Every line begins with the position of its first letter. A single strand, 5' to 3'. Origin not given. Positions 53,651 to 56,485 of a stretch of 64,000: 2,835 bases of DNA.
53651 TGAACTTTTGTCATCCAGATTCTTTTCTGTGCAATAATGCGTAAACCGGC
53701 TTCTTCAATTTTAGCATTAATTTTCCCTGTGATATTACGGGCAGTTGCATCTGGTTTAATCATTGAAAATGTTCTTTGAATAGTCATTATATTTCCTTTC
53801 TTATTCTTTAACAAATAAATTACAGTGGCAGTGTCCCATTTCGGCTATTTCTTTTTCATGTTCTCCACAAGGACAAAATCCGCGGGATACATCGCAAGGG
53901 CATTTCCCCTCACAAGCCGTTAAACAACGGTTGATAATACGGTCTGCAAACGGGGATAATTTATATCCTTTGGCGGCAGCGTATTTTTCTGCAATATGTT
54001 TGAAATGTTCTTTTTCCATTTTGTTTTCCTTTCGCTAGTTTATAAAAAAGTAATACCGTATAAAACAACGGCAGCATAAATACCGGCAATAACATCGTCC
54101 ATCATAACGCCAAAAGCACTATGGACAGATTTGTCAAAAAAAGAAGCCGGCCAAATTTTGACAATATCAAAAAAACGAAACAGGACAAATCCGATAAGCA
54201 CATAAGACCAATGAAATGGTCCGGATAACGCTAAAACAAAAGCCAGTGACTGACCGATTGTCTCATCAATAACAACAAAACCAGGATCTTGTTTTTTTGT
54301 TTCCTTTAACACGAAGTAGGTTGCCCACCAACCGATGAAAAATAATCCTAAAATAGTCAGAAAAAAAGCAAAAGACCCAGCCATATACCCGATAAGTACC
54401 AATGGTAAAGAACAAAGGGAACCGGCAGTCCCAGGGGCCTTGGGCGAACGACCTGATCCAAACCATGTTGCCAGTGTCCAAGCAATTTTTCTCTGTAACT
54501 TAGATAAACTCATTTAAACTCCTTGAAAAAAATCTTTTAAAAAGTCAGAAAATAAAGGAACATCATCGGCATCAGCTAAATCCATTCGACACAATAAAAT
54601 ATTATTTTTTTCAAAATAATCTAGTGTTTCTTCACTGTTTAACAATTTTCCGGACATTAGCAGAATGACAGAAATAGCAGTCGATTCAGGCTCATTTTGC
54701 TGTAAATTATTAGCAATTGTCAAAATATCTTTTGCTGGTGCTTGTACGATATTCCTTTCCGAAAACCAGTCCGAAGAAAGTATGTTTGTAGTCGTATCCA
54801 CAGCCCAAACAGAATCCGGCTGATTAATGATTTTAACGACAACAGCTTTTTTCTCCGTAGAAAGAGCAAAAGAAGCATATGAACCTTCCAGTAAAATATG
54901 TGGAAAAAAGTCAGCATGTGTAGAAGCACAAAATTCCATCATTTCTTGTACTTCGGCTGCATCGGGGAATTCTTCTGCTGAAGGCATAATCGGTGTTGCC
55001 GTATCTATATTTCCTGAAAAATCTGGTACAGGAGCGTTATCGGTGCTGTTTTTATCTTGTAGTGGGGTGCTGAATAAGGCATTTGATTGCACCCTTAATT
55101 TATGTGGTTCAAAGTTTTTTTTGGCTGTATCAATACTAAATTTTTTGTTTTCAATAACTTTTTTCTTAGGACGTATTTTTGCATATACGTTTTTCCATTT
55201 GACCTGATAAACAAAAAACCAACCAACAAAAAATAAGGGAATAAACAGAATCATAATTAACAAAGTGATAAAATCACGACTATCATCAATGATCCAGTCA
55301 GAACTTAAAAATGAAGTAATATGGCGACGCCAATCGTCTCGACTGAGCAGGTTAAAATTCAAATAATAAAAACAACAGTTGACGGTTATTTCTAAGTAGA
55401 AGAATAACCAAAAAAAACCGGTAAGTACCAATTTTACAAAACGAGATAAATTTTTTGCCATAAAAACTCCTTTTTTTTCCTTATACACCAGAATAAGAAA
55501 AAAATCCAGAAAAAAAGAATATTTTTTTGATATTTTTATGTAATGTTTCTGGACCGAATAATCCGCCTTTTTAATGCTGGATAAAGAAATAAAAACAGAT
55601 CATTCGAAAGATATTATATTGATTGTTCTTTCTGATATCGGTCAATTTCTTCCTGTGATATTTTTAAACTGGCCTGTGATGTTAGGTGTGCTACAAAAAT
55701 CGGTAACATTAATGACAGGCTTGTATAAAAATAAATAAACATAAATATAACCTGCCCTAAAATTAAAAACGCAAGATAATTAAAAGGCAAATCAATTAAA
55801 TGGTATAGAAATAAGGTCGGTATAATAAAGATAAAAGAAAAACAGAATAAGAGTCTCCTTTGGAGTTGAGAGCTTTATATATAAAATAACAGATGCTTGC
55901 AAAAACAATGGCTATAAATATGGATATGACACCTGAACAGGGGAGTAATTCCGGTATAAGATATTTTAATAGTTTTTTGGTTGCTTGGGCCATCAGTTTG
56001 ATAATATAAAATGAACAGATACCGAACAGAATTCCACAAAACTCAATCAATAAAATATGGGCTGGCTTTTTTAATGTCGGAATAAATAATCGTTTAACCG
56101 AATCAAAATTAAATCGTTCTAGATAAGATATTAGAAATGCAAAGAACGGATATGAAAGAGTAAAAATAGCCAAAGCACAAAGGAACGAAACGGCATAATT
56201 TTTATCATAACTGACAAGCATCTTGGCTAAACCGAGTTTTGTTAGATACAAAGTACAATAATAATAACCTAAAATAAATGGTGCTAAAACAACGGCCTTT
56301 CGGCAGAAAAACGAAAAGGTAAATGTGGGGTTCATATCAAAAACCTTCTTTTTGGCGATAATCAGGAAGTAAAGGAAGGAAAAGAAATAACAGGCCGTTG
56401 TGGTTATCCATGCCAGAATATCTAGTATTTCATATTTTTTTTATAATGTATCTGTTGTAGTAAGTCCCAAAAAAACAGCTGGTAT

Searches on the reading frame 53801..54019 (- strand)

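Call 3: search_protein_families(library=pfam, proteins=[window:53801-54019:-], max_evalue=1)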
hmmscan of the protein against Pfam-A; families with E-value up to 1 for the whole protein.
window:53801-54019:- (72 aa): 1 family
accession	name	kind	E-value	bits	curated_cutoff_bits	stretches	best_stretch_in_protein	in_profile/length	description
PF02943.20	FeThRed_B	-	0.00012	22.5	22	1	45-71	51-87/106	Ferredoxin thioredoxin reductase catalytic beta chain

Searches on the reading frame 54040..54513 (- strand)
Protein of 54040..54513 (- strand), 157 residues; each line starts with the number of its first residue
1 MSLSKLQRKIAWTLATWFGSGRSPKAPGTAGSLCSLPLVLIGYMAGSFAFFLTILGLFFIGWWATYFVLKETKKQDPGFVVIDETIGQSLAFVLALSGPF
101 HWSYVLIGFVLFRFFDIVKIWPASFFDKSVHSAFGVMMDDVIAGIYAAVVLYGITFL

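Call 3: search_protein_families(library=pfam, proteins=[window:54040-54513:-], max_evalue=1)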
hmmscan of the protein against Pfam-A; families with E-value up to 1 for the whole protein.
window:54040-54513:- (157 aa): 2 families
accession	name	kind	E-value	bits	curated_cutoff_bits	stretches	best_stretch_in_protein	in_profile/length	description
PF04608.18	PgpA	-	1.7e-40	138.6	28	1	14-153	2-139/141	Phosphatidylglycerophosphatase A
PF05975.17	EcsB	-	0.0054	16.1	30.7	1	34-115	116-201/383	Bacterial ABC transporter protein EcsB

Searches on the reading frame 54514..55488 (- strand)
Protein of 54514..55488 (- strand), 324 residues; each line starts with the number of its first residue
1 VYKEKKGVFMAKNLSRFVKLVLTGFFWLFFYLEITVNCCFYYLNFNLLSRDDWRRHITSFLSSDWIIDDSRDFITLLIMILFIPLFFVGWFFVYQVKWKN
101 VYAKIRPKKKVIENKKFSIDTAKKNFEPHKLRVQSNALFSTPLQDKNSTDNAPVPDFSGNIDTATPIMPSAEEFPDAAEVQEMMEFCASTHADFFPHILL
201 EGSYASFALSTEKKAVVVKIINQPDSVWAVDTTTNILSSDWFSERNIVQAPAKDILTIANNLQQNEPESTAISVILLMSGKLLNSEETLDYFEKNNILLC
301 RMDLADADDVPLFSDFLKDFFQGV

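Call 3: search_protein_families(library=pfam, proteins=[window:54514-55488:-], max_evalue=1)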
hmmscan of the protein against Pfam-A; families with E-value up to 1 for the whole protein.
window:54514-55488:- (324 aa): 1 family
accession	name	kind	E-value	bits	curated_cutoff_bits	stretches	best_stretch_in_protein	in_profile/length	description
PF15086.11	UPF0542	-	0.97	9.8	27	1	64-124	10-67/68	Uncharacterised protein family UPF0542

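Call 4: search_protein_families(library=ncbifam, proteins=[window:54514-55488:-], max_evalue=1)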
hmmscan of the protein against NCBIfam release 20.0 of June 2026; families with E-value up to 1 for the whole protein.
window:54514-55488:- (324 aa): 2 families
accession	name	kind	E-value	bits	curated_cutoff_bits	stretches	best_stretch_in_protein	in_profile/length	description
NF052456.1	HyiscapDhHadC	equivalog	0.0062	15.5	700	1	229-306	189-262/372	(R)-2-hydroxyisocaproyl-CoA dehydratase subunit beta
NF011041.0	PRK14471.1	equivalog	0.13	12.2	200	0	80-135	12-65/164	F0F1 ATP synthase subunit B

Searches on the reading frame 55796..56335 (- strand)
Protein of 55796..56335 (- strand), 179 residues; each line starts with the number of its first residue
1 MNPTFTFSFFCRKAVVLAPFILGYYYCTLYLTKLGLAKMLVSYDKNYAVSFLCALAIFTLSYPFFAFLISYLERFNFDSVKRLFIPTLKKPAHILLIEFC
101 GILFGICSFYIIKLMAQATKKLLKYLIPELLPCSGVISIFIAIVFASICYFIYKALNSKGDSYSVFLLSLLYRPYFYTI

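Call 3: search_protein_families(library=pfam, proteins=[window:55796-56335:-], max_evalue=1)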
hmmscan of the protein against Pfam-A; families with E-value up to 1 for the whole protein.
window:55796-56335:- (179 aa): 3 families
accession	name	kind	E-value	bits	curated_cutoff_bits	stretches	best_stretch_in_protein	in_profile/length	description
PF19094.5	EMC6_arch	-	0.038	14.8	26.7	0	136-168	9-41/87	EMC6-arch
PF13796.11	Sensor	-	0.053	14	28.2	1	48-124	107-159/162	Putative sensor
PF00654.25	Voltage_CLC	-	0.15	11.7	24.8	1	85-154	154-219/346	Voltage gated chloride channel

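Call 4: search_protein_families(library=ncbifam, proteins=[window:55796-56335:-], max_evalue=1)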
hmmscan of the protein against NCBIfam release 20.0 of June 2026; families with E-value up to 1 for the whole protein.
window:55796-56335:- (179 aa): 2 families
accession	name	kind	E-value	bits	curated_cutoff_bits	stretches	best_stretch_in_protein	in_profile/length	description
NF052267.1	inact_TG_RloB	exception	0.025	13.3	900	1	100-170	354-424/508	osmotic stress tolerance membrane protein RloB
NF041554.1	SA1362_fam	subfamily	0.2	11.8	42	1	136-158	28-50/70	SA1362 family protein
